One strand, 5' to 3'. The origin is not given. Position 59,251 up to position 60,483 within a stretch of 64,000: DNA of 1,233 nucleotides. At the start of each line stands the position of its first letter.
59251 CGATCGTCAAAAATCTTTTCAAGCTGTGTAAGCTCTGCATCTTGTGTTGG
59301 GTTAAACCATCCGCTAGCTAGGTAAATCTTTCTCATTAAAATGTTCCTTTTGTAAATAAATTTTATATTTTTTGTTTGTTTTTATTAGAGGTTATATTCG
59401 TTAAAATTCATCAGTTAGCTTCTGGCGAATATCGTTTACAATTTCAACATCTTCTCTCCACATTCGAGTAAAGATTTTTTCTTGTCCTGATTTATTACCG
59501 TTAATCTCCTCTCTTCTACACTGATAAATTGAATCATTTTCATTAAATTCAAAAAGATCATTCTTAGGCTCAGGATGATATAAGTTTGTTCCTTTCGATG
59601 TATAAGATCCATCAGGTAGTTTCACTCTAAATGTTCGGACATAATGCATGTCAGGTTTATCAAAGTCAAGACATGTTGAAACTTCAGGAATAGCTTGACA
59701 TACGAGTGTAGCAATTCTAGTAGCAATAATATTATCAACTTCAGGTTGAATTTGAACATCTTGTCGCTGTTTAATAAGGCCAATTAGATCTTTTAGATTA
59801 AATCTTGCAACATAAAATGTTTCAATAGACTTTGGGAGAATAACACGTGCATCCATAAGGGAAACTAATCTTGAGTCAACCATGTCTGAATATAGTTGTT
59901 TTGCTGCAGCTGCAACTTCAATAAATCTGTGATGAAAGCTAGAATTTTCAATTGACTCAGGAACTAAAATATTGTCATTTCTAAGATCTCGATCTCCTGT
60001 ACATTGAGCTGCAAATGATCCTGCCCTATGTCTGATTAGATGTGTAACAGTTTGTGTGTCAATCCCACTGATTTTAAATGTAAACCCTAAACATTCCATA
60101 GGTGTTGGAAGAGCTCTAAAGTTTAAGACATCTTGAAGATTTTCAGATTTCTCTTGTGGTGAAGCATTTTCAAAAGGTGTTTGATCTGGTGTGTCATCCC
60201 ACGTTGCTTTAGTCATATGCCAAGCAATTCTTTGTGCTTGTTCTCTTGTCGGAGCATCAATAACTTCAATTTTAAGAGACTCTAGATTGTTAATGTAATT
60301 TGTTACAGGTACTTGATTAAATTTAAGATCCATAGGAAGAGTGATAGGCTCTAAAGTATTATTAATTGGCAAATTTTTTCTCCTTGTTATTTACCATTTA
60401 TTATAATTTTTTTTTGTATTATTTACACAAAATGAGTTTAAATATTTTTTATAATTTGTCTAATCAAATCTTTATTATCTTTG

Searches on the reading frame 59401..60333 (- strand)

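Call 16: search_protein_families(library=pfam, max_evalue=0.001, proteins=[window:59401-60333:-])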
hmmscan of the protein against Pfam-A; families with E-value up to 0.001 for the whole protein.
window:59401-60333:- (310 aa): 1 family
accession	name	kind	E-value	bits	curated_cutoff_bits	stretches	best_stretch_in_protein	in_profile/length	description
PF02511.20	Thy1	-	1.2e-18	68.1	24.8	1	32-217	8-191/191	Thymidylate synthase complementing protein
